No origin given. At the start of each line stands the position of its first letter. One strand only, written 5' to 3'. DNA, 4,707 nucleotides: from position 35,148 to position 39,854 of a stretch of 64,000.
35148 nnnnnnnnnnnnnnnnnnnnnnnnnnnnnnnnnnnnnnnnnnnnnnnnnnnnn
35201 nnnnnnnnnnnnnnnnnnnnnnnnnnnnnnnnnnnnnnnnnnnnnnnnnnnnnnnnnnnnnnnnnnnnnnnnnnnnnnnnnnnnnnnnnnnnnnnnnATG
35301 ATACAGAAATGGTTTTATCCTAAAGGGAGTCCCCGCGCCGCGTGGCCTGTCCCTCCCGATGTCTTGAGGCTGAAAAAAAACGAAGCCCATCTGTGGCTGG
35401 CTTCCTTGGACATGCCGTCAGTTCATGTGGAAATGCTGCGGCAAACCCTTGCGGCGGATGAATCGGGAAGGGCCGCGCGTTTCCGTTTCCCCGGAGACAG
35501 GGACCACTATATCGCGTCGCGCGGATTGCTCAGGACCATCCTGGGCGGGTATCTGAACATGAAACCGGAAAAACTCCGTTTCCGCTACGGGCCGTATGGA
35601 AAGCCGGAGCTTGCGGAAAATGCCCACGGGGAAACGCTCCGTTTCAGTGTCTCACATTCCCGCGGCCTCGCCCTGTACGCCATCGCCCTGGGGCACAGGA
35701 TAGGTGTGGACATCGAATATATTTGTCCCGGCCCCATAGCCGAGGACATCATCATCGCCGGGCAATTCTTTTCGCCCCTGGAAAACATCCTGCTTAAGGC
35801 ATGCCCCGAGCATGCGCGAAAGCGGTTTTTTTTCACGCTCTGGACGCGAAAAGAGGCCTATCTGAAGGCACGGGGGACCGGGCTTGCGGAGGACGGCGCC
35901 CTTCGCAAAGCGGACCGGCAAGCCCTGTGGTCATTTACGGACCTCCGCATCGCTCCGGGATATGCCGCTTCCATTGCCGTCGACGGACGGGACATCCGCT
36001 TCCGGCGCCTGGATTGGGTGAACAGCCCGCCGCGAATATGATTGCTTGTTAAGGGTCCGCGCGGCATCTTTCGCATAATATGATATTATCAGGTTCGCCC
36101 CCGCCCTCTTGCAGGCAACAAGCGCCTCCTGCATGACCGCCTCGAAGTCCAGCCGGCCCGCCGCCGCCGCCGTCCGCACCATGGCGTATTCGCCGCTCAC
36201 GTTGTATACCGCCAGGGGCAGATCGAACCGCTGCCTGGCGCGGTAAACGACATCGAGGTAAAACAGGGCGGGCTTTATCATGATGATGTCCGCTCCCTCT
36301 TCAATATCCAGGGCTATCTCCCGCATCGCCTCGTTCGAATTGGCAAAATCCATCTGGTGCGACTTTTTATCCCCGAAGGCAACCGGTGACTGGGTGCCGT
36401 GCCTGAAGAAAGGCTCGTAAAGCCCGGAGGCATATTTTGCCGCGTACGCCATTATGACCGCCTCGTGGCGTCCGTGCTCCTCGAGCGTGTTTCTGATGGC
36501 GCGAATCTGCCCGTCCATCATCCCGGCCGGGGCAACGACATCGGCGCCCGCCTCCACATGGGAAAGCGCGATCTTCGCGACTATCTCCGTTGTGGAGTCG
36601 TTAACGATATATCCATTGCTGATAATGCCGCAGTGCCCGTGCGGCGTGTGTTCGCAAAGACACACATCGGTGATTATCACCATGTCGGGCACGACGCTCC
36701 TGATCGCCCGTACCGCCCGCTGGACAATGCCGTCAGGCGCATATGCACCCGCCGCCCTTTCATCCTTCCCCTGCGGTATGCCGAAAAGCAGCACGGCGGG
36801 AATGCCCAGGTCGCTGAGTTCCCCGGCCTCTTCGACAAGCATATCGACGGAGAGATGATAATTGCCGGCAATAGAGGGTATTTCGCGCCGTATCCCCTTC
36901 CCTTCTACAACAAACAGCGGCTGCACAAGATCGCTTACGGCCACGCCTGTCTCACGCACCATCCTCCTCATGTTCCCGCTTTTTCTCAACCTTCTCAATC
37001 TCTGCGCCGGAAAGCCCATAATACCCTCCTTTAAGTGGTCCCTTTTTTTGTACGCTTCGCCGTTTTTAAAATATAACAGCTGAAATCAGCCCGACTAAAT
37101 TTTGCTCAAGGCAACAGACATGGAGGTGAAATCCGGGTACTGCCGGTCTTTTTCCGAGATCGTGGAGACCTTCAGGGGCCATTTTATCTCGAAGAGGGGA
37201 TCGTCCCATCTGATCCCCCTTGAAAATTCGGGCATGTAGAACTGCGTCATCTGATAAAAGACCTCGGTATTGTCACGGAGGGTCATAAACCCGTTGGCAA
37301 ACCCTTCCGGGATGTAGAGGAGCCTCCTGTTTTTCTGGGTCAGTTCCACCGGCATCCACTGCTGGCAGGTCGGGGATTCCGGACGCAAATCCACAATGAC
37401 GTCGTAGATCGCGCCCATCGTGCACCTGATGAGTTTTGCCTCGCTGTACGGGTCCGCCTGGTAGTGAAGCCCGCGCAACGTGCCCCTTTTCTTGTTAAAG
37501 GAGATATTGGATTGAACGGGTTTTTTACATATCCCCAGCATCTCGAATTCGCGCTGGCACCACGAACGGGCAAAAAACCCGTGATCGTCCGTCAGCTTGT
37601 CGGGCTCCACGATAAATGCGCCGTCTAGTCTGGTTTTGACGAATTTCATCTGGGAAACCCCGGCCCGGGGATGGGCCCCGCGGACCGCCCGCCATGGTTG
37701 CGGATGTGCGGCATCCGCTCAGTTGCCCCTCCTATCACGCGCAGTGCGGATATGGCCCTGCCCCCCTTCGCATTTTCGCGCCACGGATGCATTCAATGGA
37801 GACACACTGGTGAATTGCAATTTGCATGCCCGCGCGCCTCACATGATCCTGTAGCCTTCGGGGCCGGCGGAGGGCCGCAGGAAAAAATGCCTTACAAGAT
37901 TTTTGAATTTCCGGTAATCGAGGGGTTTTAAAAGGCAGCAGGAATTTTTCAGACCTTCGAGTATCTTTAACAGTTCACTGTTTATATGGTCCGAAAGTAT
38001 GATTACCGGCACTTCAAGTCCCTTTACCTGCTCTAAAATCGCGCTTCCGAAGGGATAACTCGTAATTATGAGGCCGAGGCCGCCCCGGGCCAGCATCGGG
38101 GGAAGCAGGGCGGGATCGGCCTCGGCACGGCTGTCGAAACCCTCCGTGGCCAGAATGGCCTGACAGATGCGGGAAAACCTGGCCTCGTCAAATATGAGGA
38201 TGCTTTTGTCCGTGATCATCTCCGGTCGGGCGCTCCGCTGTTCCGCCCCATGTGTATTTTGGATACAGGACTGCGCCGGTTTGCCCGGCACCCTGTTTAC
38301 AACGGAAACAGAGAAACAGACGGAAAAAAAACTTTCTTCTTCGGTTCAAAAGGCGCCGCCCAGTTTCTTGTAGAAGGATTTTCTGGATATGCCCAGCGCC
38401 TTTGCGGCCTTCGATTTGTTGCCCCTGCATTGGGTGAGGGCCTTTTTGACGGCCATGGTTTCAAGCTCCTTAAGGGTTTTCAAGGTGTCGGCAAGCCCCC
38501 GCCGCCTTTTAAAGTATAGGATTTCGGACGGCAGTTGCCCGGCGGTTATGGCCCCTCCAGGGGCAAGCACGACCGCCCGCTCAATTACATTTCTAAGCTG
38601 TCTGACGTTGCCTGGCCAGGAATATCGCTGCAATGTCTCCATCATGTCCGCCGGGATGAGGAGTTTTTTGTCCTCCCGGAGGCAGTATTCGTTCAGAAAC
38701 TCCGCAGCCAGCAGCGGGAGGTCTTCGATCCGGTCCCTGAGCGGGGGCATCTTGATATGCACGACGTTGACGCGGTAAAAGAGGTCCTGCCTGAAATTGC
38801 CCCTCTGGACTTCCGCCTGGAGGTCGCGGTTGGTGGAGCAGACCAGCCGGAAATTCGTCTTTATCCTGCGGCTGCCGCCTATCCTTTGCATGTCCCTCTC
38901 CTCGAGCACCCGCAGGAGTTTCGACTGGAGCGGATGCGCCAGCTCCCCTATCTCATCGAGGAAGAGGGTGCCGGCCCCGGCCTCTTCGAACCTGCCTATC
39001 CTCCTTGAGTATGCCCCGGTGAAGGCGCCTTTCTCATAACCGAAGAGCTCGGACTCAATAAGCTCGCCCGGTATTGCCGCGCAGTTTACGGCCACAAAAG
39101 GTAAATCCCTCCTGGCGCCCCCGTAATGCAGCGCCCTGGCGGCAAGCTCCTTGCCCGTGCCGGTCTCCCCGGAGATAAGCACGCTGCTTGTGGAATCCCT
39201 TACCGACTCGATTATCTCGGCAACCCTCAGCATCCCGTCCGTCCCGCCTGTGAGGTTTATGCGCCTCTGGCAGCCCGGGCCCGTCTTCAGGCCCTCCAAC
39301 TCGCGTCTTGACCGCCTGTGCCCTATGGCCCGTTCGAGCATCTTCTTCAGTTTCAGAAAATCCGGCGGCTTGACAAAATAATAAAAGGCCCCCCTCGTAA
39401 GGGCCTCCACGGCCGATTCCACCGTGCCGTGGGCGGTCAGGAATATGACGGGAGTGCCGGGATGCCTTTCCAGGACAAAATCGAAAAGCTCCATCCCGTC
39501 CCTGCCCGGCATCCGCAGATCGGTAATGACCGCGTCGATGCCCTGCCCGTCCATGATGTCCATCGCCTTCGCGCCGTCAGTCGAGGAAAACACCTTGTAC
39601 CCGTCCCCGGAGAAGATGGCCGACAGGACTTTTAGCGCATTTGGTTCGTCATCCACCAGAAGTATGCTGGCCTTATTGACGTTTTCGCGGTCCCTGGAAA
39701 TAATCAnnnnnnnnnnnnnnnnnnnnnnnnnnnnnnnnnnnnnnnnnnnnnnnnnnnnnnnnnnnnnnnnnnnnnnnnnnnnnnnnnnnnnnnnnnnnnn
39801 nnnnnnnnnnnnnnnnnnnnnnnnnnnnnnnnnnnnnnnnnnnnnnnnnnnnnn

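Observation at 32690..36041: Carrier-protein-dependent acyl branch inside a glycan locus: A-T-TE protein with a Cys nucleophile in the TE and no Asp235 in the A domain, plus its own PPTase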

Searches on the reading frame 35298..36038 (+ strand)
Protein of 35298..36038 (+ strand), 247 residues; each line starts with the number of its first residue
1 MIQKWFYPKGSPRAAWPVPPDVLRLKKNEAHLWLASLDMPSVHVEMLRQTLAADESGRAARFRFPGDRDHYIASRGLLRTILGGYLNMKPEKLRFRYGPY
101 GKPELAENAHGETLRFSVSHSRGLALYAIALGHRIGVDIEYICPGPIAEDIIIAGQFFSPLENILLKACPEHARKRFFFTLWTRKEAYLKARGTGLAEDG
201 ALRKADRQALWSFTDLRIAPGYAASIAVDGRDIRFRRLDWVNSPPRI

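Call 3: search_protein_families(library=pfam, proteins=[window:35298-36038:+], max_evalue=0.01)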
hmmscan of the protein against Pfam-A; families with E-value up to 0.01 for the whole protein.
window:35298-36038:+ (247 aa): 2 families
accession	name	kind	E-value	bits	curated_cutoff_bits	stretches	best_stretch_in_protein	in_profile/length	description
PF01648.25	ACPS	-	3.7e-14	53.1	25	1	134-198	1-67/111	4'-phosphopantetheinyl transferase superfamily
PF22624.1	AASDHPPT_N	-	3.8e-08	33.9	27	1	46-123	12-91/100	4'-phosphopantetheinyl transferase, N-terminal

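Call 6: search_protein_families(library=ncbifam, proteins=[window:35298-36038:+], max_evalue=0.001)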
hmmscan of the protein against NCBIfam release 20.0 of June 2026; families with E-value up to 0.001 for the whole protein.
window:35298-36038:+ (247 aa): 4 families
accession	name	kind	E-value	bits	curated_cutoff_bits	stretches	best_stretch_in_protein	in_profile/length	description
NF042922.1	4PPT_HetI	equivalog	5.1e-55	186.4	370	1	15-236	4-232/235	4'-phosphopantetheinyl transferase HetI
NF007676.0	PRK10351.1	equivalog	9.3e-14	51.5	174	1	68-194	31-145/195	4'-phosphopantetheinyl transferase AcpT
TIGR00556.1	pantethn_trn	domain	1.7e-09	37.8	45.35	1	134-200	4-72/128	phosphopantetheine--protein transferase domain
NF047349.1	4PPT_AusB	equivalog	7.1e-09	35.4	225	1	58-199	28-155/205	aureusimine biosynthesis 4'-phosphopantetheinyl transferase AusB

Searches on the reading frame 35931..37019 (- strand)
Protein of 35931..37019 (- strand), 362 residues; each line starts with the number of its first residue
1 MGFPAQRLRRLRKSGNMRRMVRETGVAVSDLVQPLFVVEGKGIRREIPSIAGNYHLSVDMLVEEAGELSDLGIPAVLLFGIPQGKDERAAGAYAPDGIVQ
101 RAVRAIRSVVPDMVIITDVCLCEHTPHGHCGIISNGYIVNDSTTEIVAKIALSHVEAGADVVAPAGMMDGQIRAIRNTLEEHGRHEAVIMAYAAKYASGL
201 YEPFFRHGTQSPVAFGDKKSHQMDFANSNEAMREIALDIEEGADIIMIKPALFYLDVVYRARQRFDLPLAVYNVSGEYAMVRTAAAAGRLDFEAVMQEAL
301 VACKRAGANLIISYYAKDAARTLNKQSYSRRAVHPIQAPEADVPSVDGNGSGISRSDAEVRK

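Call 3: search_protein_families(library=pfam, proteins=[window:35931-37019:-], max_evalue=0.01)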
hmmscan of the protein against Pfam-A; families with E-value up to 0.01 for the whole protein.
window:35931-37019:- (362 aa): 1 family
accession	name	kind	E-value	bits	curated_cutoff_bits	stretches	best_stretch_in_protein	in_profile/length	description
PF00490.27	ALAD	-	1.6e-131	438.6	24.6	1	6-321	2-316/317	Delta-aminolevulinic acid dehydratase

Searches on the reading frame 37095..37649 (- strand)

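Call 3: search_protein_families(library=pfam, proteins=[window:37095-37649:-], max_evalue=0.01)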
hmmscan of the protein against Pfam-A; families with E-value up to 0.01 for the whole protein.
window:37095-37649:- (184 aa): 1 family
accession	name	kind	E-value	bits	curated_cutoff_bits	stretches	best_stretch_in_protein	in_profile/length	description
PF00908.23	dTDP_sugar_isom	-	9e-64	214.7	27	1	5-174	1-166/168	dTDP-4-dehydrorhamnose 3,5-epimerase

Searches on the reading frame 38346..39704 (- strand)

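Call 35: search_protein_families(library=ncbifam, proteins=[window:38346-39704:-], max_evalue=0.00001)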
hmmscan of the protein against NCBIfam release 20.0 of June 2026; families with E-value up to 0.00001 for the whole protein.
window:38346-39704:- (452 aa): 90 families (the best 25 are shown)
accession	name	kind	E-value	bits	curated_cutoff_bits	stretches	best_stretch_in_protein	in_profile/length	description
NF008469.0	PRK11361.1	equivalog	4.2e-130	434.5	714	1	12-448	5-451/461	acetoacetate metabolism transcriptional regulator AtoC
TIGR01818.1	ntrC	equivalog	4.8e-124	414.7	558.6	1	14-396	1-382/463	nitrogen regulation protein NR(I)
NF007689.0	PRK10365.1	equivalog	2.4e-113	379.2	760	1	10-448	4-439/441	sigma-54-dependent response regulator transcription factor ZraR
TIGR02915.1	PEP_resp_reg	equivalog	1.8e-108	363.2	502.6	1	14-446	1-437/445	PEP-CTERM-box response regulator transcription factor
NF011695.0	PRK15115.1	equivalog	4e-108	362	763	1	10-448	5-433/445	two-component system response regulator GlrR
NF041946.1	LuxO_transreg_Vib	equivalog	7.6e-104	348.1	800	1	39-396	24-381/463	quorum-sensing sigma-54 dependent transcriptional regulator LuxO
NF008176.1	PRK10923.1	equivalog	5.7e-102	341.7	620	1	11-396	3-386/469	nitrogen regulation protein NR(I)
NF041552.1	TF_PrdR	equivalog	1.7e-101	340.4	795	1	153-448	271-573/577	sigma-54 dependent transcriptional regulator PrdR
TIGR01817.1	nifA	equivalog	1.6e-99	334.1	528.85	1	147-392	194-439/534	nif-specific transcriptional activator NifA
NF051870.1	NAssimRespRegNtrX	equivalog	4.7e-99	332.3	600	1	12-448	2-447/452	nitrogen assimilation response regulator NtrX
NF050807.1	TransRegFlbDCaul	equivalog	1.8e-92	310.6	750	1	156-448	125-435/454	sigma-54-dependent transcriptional regulator FlbD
NF038308.1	RNA_repair_RtcR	equivalog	1.7e-89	301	650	1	156-443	187-503/530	RNA repair transcriptional activator RtcR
TIGR02329.1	propionate_PrpR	equivalog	2e-89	300.6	499.2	1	150-448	213-524/526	propionate catabolism operon regulatory protein PrpR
NF003451.0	PRK05022.1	equivalog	5.7e-88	295.8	476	1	147-441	188-498/512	nitric oxide reductase transcriptional regulator NorR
NF011953.0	PRK15424.1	equivalog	1.3e-83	281.5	703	1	147-448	217-531/538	propionate catabolism operon regulatory protein PrpR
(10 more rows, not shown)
